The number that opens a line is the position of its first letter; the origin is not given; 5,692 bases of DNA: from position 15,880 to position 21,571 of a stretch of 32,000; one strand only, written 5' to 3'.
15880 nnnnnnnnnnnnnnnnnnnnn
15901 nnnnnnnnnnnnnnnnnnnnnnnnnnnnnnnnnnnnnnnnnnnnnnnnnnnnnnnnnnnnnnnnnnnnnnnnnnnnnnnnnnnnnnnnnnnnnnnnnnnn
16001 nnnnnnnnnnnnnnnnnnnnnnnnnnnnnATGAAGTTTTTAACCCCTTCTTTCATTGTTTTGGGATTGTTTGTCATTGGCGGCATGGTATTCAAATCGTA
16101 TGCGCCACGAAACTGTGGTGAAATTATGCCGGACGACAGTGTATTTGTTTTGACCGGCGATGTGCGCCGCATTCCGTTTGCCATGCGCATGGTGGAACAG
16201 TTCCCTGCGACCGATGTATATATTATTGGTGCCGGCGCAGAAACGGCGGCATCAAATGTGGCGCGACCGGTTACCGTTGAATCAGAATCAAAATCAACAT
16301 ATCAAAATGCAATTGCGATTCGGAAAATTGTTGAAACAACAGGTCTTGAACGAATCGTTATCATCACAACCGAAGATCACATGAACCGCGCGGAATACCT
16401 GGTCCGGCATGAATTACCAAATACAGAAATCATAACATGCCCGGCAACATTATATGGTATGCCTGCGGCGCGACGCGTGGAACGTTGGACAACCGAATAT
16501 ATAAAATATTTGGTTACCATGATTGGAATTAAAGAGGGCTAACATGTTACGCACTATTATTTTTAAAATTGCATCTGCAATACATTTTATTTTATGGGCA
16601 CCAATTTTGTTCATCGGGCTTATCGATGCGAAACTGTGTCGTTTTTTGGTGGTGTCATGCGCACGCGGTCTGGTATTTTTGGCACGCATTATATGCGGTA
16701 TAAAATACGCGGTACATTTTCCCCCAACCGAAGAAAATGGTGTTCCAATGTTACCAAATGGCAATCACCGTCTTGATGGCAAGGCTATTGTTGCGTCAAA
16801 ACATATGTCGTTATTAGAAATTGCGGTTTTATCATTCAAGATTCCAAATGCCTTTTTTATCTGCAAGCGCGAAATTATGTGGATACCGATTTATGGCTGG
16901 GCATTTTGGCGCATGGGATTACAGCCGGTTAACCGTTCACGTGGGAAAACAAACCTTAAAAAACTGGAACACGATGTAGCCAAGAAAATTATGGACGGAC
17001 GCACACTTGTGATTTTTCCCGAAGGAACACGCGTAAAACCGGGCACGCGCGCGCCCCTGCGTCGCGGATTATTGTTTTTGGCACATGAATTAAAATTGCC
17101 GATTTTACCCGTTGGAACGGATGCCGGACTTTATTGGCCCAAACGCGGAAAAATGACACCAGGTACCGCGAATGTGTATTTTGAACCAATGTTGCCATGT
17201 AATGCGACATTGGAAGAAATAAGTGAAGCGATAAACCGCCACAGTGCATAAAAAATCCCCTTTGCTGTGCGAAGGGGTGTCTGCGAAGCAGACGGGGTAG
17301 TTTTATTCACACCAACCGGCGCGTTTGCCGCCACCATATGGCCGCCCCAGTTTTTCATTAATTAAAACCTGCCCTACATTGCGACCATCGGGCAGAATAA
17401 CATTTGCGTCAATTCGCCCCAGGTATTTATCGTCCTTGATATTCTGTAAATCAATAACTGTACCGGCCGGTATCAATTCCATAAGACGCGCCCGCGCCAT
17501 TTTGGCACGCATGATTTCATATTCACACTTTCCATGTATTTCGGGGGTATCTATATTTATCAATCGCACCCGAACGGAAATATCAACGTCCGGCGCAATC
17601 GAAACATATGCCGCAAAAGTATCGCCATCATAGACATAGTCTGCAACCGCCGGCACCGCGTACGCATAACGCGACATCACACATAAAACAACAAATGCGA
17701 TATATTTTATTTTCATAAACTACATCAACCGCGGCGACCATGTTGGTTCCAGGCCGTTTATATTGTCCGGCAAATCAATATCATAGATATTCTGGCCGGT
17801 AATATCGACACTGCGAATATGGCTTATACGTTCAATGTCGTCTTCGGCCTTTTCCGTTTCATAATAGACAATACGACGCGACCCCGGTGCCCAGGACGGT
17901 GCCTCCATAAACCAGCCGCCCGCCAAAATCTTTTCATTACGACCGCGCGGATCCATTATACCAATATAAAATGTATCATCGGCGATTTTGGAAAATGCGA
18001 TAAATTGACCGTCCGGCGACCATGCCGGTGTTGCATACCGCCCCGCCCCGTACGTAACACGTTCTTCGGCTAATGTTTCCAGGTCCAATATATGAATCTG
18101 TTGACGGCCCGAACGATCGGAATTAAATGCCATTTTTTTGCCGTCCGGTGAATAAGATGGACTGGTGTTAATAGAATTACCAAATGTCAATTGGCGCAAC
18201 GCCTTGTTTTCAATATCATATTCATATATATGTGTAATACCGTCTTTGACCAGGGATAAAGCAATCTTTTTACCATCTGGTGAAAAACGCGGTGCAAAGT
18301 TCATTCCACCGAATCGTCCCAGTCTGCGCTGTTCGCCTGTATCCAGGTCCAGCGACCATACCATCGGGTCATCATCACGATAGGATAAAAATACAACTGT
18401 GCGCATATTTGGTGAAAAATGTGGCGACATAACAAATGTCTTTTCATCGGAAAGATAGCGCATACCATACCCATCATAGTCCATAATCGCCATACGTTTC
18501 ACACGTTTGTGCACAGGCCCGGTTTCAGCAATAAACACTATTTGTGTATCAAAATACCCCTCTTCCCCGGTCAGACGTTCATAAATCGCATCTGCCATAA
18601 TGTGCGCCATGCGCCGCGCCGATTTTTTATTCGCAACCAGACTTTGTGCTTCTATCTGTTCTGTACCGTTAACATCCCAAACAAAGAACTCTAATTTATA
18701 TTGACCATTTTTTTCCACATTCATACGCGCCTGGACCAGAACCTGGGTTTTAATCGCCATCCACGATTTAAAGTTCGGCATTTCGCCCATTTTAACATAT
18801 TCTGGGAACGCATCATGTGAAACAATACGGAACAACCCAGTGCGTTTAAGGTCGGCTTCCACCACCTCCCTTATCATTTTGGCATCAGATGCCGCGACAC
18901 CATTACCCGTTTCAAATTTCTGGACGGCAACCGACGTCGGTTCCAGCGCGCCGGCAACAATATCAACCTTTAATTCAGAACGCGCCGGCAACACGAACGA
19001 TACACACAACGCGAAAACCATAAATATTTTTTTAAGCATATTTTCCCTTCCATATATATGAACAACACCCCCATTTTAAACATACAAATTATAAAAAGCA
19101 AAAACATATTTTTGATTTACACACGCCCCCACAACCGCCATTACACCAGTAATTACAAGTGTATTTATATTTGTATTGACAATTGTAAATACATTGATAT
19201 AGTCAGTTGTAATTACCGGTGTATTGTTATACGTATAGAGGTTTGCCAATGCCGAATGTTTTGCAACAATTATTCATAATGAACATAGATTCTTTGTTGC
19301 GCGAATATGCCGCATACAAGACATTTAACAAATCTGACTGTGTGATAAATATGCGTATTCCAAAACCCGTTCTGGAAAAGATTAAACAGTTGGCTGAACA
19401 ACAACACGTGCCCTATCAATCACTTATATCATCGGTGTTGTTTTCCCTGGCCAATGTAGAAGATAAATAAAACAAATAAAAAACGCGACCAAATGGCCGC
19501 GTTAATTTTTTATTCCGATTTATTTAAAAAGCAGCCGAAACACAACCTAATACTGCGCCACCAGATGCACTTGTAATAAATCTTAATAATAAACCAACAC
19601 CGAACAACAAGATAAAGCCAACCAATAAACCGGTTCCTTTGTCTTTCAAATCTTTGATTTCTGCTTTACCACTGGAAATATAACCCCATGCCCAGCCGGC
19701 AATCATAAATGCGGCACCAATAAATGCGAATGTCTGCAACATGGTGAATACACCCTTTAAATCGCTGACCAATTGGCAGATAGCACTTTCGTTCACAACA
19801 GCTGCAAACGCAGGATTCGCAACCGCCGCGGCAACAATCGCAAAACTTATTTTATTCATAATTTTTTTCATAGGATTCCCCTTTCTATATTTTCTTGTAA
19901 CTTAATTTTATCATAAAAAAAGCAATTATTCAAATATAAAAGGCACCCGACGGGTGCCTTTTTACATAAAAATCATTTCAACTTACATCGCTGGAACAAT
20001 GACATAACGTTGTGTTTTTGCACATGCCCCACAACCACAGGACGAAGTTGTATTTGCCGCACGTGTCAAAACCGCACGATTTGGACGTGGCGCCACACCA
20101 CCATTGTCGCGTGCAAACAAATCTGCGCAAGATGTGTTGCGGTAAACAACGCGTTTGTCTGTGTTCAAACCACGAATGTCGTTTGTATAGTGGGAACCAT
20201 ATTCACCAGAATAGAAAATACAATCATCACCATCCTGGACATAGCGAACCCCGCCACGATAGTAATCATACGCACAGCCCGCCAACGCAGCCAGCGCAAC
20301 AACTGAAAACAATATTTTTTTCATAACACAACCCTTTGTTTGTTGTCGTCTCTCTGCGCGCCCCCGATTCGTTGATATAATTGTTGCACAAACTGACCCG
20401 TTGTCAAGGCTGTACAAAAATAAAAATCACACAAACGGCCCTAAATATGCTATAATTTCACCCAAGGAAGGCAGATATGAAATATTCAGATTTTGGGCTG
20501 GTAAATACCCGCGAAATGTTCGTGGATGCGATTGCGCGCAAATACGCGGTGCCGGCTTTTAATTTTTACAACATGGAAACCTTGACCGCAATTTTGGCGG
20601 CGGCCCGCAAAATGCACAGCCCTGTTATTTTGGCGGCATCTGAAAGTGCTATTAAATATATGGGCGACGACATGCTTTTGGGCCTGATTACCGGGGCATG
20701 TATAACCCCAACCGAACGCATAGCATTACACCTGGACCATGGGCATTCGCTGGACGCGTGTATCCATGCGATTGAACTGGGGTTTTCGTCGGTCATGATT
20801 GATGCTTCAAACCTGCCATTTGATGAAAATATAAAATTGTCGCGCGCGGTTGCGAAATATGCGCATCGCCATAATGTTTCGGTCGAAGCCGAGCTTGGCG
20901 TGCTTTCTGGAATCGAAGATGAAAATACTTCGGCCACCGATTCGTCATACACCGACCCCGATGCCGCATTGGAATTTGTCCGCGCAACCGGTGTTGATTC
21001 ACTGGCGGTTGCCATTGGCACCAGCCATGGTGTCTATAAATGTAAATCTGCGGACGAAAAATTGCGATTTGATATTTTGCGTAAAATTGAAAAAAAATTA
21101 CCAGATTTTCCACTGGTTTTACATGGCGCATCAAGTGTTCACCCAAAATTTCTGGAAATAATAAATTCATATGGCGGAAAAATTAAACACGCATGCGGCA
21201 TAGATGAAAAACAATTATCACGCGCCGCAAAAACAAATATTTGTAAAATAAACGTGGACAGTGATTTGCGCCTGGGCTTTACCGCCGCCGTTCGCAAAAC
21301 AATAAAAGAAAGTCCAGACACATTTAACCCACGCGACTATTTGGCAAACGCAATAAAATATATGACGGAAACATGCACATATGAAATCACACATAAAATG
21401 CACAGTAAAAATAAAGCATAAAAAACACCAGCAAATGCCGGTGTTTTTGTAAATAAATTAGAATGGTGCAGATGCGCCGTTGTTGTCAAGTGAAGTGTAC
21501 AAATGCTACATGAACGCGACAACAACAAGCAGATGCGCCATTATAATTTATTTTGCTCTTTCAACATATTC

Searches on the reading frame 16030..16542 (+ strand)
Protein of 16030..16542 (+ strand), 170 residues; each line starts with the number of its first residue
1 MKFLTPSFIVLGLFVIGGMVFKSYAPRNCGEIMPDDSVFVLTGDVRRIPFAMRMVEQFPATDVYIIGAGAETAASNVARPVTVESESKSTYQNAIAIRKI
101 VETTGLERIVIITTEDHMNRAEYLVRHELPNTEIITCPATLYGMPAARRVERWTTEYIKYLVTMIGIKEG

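Call 70: search_protein_families(library=pfam, proteins=[window:16030-16542:+], max_evalue=0.001)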
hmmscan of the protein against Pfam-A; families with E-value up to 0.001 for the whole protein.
window:16030-16542:+ (170 aa): 1 family
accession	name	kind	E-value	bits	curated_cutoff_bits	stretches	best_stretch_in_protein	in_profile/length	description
PF02698.23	DUF218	-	2.5e-10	40.8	27.6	1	70-158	47-132/133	DUF218 domain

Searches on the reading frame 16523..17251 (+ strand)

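Call 70: search_protein_families(library=pfam, proteins=[window:16523-17251:+], max_evalue=0.001)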
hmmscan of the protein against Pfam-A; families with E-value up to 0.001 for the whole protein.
window:16523-17251:+ (242 aa): 1 family
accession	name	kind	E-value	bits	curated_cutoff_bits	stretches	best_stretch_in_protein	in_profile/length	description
PF01553.26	Acyltransferase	-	3e-20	72.8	23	1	84-198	12-130/132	Acyltransferase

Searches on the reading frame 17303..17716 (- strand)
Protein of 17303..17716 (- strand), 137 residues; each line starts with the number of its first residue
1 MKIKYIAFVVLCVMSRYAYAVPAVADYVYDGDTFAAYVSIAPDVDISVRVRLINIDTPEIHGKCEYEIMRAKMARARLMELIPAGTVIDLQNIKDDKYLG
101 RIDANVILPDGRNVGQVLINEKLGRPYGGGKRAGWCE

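Call 70: search_protein_families(library=pfam, proteins=[window:17303-17716:-], max_evalue=0.001)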
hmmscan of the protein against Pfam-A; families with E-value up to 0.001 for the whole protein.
window:17303-17716:- (137 aa): 1 family
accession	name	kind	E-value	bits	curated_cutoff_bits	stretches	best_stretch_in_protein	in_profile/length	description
PF00565.23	SNase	-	0.00025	21.9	21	1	49-121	1-71/107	Staphylococcal nuclease homologue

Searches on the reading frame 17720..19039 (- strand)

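Call 70: search_protein_families(library=pfam, proteins=[window:17720-19039:-], max_evalue=0.001)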
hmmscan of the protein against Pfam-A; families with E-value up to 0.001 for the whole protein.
window:17720-19039:- (439 aa): 5 families
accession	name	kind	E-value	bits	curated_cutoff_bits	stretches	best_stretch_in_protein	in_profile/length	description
PF07676.18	PD40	-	1.9e-27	95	20.9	3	281-315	1-36/38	WD40-like Beta Propeller Repeat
PF04052.18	TolB_N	-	4.6e-21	75.4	22.4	1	23-128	1-105/106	TolB amino-terminal domain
PF00930.27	DPPIV_N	-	7.2e-08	32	22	0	252-330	242-325/354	Dipeptidyl peptidase IV (DPP IV) N-terminal region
PF25174.1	Beta-prop_THOC3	-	1.6e-06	27.7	305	1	231-348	75-187/272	THOC3 beta-propeller domain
PF25460.1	Beta-prop_Aladin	-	2.8e-05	23.8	171.1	0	253-358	119-220/340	Aladin seven-bladed propeller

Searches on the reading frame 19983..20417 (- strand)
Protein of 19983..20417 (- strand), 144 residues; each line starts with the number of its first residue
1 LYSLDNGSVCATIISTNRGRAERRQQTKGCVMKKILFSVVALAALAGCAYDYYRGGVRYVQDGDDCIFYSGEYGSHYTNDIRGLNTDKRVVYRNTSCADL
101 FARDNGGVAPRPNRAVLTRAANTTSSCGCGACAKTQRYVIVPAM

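Call 70: search_protein_families(library=pfam, proteins=[window:19983-20417:-], max_evalue=0.001)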
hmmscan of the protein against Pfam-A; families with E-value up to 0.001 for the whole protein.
window:19983-20417:- (144 aa): 1 family
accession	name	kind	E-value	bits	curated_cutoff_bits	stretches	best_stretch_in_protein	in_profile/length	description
PF08139.17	LPAM_1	-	0.00029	21.5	20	1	32-49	1-18/18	Prokaryotic membrane lipoprotein lipid attachment site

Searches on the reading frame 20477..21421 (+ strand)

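Call 70: search_protein_families(library=pfam, proteins=[window:20477-21421:+], max_evalue=0.001)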
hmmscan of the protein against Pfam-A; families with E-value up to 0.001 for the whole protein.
window:20477-21421:+ (314 aa): 1 family
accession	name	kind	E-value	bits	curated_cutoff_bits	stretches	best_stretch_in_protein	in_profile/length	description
PF01116.26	F_bP_aldolase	-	5.8e-91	305.3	25.5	1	9-312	1-276/277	Fructose-bisphosphate aldolase class-II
